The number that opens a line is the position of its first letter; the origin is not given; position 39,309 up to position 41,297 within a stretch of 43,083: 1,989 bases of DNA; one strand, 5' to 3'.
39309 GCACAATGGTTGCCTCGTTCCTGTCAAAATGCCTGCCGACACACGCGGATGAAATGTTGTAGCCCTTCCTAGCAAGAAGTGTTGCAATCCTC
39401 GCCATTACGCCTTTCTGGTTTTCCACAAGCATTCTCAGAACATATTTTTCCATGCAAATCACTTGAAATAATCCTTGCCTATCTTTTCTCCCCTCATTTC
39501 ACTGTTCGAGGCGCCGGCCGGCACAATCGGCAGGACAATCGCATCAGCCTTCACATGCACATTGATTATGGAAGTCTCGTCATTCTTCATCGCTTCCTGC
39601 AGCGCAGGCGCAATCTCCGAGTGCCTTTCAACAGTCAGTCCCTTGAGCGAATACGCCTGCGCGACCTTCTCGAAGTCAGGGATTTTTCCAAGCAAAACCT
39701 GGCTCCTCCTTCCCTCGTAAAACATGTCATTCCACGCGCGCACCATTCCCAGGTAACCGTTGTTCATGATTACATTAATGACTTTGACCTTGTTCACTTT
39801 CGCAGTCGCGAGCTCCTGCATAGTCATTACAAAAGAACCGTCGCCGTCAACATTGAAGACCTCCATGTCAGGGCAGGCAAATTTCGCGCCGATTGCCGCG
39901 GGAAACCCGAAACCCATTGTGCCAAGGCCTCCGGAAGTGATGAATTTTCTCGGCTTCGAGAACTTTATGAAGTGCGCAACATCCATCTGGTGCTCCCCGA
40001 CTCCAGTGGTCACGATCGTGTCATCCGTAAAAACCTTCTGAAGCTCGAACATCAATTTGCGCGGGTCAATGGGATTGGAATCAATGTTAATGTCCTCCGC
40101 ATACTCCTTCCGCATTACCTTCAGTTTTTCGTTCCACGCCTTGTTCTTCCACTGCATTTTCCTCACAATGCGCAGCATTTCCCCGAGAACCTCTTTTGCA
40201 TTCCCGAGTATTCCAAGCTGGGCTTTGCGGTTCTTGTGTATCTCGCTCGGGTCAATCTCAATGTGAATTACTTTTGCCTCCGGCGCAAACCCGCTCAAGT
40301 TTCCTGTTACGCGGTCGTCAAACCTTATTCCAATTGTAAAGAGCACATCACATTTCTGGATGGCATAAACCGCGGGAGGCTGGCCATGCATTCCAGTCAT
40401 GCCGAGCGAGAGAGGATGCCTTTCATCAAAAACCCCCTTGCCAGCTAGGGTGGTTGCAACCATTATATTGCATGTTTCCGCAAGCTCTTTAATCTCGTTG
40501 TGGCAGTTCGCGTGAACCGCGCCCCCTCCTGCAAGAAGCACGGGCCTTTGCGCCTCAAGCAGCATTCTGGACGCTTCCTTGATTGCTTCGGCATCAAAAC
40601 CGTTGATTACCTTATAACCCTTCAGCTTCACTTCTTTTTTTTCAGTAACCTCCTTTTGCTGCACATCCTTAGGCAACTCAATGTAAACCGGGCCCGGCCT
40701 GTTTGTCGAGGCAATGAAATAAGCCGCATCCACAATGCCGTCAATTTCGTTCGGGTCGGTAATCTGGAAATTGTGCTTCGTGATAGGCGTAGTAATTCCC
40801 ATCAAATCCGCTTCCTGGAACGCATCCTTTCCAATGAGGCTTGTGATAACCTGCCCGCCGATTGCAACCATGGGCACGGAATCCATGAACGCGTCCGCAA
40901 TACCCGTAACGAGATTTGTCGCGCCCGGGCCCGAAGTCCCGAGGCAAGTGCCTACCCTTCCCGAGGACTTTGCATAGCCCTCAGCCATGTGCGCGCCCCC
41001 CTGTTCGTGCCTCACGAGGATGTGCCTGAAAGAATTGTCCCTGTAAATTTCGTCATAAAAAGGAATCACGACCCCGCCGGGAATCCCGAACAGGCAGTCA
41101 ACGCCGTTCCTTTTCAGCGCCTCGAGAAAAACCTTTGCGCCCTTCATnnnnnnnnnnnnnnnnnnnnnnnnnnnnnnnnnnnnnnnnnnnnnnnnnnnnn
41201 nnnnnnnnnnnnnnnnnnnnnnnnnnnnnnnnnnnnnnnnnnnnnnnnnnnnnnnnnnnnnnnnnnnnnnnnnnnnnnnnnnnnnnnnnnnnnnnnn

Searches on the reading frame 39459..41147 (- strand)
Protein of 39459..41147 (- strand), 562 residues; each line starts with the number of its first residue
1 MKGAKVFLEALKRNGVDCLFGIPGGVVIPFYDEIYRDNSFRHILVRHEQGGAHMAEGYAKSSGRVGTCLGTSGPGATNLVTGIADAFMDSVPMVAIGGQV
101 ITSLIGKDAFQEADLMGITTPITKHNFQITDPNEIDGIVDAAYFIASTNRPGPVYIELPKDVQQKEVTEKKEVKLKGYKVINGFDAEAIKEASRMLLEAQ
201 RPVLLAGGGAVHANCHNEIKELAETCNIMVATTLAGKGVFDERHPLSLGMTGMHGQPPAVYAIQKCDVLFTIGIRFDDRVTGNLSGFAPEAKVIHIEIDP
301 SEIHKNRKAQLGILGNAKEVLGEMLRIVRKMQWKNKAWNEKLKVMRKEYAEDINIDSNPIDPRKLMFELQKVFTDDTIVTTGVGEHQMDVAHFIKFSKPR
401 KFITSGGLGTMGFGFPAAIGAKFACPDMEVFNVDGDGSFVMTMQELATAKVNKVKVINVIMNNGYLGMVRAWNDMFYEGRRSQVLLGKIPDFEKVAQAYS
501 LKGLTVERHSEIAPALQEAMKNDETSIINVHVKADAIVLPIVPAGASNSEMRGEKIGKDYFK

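Call 67: search_protein_families(library=pfam, proteins=[window:39459-41147:-], max_evalue=0.00001)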
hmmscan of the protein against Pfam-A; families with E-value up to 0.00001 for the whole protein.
window:39459-41147:- (562 aa): 3 families
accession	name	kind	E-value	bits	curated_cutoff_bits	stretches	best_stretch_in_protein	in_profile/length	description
PF02775.26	TPP_enzyme_C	-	7.5e-49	165.8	21.9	1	382-530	1-151/151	Thiamine pyrophosphate enzyme, C-terminal TPP binding domain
PF00205.28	TPP_enzyme_M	-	3.5e-48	163.2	30.4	1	189-323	1-136/137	Thiamine pyrophosphate enzyme, central domain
PF02776.23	TPP_enzyme_N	-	2.9e-39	134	26.8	1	1-117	1-118/119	Thiamine pyrophosphate enzyme, N-terminal TPP binding domain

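Call 76: find_encoding_contigs(protein=window:39459-41147:-, flank=10000, max_places=3)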
Protein window:39459-41147:- (562 aa): 9 contigs read that carry it; 3 places shown.
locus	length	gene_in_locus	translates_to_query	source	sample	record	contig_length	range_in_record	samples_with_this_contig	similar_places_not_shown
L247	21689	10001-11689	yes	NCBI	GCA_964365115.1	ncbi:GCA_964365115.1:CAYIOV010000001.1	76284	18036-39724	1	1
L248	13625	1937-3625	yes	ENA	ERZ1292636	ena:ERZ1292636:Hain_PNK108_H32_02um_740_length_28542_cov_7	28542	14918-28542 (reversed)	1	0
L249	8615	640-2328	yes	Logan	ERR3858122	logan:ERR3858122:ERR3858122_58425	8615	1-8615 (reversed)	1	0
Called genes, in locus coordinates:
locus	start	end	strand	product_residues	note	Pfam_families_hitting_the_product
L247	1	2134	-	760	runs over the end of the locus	PF00270:DEAD, PF04851:ResIII, PF21210:RNA_helicase_helical, PF00271:Helicase_C, PF02732:ERCC4, PF12826:HHH_2, PF14520:HHH_5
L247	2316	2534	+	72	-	PF00125:Histone, PF02969:TAF (weak), PF15511:CENP-T_C (weak), PF00808:CBFD_NFYB_HMF, PF15630:CENP-S (weak)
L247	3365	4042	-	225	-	PF01121:CoaE (faint), PF13189:Cytidylate_kin2, PF13238:AAA_18, PF13671:AAA_33 (weak), PF01202:SKI (weak), PF13207:AAA_17, PF02224:Cytidylate_kin (weak)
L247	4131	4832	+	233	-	-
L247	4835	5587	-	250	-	PF02548:Pantoate_transf, PF13714:PEP_mutase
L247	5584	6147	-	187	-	-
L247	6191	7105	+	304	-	PF01063:Aminotran_4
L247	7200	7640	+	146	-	PF02308:MgtC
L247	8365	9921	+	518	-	PF00682:HMGL-like, PF22617:HCS_D2, PF08502:LeuA_dimer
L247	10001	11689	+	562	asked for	PF02776:TPP_enzyme_N, PF00205:TPP_enzyme_M, PF02775:TPP_enzyme_C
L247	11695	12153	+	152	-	PF01842:ACT, PF22629:ACT_AHAS_ss, PF10369:ALS_ss_C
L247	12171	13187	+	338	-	PF02826:2-Hacid_dh_C (weak), PF03807:F420_oxidored (weak), PF07991:KARI_N, PF01450:KARI_C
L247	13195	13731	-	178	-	-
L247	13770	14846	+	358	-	PF00180:Iso_dh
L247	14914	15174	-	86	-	-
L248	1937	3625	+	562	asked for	PF02776:TPP_enzyme_N, PF00205:TPP_enzyme_M, PF02775:TPP_enzyme_C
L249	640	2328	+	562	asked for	PF02776:TPP_enzyme_N, PF00205:TPP_enzyme_M, PF02775:TPP_enzyme_C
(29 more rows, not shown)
